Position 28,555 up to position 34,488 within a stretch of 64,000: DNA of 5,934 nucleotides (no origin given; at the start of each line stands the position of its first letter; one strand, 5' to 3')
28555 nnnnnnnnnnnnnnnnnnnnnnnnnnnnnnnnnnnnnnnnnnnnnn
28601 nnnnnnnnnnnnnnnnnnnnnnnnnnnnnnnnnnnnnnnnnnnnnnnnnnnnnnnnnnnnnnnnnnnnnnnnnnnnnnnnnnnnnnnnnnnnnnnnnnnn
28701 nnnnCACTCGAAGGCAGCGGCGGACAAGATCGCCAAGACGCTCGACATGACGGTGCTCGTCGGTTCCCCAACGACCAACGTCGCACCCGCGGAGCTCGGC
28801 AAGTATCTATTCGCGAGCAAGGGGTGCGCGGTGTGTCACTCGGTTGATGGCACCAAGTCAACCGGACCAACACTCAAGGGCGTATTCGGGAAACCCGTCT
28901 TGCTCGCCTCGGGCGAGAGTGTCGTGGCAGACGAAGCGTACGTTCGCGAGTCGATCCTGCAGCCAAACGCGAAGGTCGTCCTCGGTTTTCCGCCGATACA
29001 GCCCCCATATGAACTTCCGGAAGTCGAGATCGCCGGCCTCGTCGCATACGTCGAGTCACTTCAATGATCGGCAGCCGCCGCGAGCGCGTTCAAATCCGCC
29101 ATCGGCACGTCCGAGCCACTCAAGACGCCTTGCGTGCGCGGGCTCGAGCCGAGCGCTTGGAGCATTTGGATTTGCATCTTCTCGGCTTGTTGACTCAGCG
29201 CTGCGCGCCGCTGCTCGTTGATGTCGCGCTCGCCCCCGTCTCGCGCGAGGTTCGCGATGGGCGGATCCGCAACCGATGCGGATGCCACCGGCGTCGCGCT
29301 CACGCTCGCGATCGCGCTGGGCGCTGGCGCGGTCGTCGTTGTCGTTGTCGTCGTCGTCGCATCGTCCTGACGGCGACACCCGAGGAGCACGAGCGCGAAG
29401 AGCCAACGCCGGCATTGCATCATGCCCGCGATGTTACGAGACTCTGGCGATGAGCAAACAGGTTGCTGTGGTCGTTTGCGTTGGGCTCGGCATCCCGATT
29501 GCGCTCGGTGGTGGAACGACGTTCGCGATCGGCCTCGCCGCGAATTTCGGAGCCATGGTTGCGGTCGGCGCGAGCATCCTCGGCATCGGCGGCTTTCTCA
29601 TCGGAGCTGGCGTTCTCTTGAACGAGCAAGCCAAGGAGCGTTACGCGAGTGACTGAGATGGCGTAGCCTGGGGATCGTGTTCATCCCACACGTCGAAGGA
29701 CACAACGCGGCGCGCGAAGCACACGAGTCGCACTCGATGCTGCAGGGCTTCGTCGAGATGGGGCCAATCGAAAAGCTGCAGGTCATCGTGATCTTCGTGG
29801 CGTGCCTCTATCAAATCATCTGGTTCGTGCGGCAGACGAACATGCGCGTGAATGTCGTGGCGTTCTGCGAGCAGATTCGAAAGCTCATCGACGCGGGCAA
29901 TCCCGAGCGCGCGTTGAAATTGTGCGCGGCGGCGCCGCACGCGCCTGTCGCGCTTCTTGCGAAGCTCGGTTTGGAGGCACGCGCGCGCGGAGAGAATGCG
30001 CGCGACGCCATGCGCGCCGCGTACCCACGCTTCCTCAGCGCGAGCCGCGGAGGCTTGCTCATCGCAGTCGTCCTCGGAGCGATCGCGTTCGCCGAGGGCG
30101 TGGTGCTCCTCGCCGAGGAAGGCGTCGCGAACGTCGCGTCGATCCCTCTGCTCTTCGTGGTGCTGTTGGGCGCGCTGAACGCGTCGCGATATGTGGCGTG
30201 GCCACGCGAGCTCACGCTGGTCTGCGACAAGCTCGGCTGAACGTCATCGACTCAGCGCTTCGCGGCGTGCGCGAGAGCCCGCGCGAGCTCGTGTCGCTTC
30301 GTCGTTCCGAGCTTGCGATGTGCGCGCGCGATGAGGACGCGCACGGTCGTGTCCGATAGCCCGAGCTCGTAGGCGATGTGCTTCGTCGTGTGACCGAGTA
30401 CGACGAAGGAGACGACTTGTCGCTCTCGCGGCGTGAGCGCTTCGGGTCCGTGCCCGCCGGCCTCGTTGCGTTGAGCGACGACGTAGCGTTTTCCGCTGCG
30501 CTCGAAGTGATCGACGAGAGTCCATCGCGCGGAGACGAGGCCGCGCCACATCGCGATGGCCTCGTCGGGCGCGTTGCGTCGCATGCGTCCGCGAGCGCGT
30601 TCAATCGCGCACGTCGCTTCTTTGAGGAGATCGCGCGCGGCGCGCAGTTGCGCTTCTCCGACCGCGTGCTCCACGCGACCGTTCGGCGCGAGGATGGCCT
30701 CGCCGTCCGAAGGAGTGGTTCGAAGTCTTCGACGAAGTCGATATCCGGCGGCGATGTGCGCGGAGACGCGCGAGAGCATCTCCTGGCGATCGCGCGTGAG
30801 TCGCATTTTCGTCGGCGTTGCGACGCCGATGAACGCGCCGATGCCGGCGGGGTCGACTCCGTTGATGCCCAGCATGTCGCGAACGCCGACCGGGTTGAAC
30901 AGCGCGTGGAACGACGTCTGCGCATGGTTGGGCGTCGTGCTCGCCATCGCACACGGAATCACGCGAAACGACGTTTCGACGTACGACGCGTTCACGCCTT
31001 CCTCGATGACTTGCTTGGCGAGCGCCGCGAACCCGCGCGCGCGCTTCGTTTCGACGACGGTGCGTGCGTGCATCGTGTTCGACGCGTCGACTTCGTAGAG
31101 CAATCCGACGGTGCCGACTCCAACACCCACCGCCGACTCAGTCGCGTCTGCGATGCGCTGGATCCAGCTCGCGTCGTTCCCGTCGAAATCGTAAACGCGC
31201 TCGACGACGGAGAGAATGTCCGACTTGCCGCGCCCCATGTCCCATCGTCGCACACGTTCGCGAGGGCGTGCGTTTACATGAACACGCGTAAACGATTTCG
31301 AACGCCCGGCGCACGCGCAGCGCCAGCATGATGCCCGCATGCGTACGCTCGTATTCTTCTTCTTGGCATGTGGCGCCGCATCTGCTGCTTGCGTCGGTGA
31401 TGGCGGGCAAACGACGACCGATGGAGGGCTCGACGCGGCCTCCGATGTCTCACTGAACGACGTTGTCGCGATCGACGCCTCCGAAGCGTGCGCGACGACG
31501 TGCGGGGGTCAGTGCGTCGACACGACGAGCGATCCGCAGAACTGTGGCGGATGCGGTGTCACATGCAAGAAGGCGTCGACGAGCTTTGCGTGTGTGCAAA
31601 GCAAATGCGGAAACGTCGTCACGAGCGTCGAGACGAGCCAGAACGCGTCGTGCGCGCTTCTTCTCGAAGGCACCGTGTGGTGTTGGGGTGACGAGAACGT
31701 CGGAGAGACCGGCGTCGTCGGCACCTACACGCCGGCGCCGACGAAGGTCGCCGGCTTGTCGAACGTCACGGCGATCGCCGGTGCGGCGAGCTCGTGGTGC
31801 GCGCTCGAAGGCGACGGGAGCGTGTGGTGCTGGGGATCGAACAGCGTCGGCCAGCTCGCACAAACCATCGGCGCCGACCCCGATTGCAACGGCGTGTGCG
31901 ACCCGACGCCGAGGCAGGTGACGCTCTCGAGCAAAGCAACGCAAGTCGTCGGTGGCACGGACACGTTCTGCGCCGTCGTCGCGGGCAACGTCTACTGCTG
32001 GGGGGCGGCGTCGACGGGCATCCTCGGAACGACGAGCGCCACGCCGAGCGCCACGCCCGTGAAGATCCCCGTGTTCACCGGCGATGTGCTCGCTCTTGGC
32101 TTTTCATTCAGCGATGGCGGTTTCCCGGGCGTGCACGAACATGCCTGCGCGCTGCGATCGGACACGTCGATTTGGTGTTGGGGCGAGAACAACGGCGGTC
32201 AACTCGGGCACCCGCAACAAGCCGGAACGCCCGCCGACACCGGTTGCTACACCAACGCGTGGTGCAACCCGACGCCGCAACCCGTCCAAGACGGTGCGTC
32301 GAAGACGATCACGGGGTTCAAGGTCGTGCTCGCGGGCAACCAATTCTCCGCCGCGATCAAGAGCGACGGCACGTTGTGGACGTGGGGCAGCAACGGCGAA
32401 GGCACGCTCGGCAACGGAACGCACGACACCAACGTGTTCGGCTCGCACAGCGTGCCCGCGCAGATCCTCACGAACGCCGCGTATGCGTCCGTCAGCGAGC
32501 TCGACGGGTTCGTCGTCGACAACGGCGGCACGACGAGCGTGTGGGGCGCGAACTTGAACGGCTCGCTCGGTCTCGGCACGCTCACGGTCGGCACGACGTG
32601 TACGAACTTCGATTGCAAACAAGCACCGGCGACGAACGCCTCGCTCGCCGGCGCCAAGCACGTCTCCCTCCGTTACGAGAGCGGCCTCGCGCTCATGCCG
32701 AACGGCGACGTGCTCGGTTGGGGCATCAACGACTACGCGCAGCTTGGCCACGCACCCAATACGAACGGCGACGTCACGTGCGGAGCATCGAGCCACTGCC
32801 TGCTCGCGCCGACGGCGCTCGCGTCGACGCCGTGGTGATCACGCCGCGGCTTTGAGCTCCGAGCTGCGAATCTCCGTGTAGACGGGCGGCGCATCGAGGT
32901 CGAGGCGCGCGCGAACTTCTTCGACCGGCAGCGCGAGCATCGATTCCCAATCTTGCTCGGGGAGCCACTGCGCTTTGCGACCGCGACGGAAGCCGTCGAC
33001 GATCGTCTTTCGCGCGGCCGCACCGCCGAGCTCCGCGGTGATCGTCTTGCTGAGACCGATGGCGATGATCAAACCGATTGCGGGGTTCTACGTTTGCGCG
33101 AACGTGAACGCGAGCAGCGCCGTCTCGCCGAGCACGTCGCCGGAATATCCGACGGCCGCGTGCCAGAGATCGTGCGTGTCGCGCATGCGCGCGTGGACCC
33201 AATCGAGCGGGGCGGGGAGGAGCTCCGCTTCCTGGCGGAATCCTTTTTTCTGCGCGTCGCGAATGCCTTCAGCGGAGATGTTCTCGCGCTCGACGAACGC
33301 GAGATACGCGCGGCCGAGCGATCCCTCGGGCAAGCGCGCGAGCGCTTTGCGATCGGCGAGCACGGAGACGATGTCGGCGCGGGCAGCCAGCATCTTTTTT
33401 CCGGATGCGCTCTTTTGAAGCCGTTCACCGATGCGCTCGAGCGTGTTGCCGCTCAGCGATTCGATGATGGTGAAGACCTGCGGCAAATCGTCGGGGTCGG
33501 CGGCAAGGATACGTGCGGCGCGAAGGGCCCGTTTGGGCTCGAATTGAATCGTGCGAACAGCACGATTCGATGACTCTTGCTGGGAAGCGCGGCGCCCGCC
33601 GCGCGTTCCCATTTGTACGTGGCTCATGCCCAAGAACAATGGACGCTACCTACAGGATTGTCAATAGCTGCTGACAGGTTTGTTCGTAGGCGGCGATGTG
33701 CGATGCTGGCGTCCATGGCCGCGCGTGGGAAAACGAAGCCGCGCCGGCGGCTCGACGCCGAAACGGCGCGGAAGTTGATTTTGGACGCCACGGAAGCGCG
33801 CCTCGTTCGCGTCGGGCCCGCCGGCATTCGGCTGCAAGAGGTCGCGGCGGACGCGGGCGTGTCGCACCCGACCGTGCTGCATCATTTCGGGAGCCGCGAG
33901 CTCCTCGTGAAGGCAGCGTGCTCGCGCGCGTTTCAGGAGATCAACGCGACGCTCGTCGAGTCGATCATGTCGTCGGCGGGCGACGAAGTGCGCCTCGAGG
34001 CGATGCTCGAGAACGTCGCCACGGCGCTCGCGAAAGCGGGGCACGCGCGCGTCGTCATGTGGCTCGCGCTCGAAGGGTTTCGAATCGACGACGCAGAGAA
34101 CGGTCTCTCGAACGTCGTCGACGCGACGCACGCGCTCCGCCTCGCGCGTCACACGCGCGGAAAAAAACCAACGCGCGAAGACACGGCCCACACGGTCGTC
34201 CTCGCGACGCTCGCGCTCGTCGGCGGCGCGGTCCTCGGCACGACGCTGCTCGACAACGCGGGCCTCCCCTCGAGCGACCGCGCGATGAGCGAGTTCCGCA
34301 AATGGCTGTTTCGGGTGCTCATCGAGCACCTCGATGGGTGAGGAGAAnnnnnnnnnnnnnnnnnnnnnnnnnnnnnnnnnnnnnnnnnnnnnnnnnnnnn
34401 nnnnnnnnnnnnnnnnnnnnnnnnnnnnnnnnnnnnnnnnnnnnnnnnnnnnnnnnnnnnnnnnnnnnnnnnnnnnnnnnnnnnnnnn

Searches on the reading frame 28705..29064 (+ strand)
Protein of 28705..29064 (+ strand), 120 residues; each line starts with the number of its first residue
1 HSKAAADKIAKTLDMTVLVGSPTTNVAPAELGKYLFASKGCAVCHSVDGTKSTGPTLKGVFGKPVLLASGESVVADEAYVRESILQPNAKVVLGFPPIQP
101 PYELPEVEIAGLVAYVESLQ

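Call 23: search_protein_families(library=pfam, proteins=[window:28705-29064:+], max_evalue=0.01)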
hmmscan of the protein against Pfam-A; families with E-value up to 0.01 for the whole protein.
window:28705-29064:+ (120 aa): 2 families
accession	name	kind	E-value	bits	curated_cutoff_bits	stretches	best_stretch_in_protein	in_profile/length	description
PF00034.26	Cytochrom_C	-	3.2e-09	38.4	21.3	1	29-119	1-89/90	Cytochrome c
PF13442.11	Cytochrome_CBB3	-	0.00016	22.4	27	1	29-116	3-68/68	Cytochrome C oxidase, cbb3-type, subunit III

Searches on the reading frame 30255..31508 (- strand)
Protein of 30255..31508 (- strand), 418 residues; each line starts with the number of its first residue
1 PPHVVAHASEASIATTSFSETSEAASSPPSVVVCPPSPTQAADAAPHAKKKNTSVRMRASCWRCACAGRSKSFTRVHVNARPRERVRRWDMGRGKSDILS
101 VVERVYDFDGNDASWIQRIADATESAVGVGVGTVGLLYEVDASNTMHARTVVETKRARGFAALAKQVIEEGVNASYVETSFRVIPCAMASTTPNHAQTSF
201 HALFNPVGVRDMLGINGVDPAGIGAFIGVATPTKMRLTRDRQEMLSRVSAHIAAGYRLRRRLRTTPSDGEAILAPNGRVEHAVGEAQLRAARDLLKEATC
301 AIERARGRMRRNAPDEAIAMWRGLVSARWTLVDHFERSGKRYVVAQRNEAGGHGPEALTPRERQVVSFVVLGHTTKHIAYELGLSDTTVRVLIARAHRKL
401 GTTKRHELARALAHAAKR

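Call 46: search_protein_families(library=pfam, proteins=[window:30255-31508:-], max_evalue=0.001)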
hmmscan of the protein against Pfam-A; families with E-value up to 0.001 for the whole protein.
window:30255-31508:- (418 aa): 3 families
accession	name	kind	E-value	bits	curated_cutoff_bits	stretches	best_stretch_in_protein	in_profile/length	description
PF00196.25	GerE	-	2.8e-13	49.7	23.5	1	357-410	2-55/57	Bacterial regulatory proteins, luxR family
PF08281.18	Sigma70_r4_2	-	1.1e-07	31.8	25.7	1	356-400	9-54/54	Sigma-70, region 4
PF04545.22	Sigma70_r4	-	2.3e-05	24.2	24.1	1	357-400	4-48/50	Sigma-70, region 4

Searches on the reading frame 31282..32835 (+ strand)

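Call 46: search_protein_families(library=pfam, proteins=[window:31282-32835:+], max_evalue=0.001)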
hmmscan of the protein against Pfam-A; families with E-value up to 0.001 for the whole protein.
window:31282-32835:+ (518 aa): 3 families
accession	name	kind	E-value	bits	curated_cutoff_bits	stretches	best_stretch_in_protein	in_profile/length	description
PF25390.1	WD40_RLD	-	7.8e-48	164.1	150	2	286-493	152-335/363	RCC1-like domain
PF00415.24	RCC1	-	7.6e-37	126.1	21.7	3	178-231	1-49/50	Regulator of chromosome condensation (RCC1) repeat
PF13540.12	RCC1_2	-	2.5e-25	88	22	4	351-374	6-29/30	Regulator of chromosome condensation (RCC1) repeat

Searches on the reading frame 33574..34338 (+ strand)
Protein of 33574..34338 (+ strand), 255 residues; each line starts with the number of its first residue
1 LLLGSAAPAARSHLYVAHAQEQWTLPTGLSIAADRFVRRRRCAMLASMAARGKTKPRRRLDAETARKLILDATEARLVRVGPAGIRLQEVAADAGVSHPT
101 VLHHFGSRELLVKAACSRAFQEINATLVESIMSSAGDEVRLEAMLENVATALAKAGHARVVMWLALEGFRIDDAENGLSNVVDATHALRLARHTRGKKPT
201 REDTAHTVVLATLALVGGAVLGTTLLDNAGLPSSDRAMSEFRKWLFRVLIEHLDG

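Call 46: search_protein_families(library=pfam, proteins=[window:33574-34338:+], max_evalue=0.001)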
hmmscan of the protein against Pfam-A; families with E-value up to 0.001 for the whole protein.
window:33574-34338:+ (255 aa): 1 family
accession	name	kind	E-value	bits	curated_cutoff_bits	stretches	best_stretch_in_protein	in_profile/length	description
PF00440.29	TetR_N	-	1.8e-08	34.5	24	1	69-115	1-47/47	Bacterial regulatory proteins, tetR family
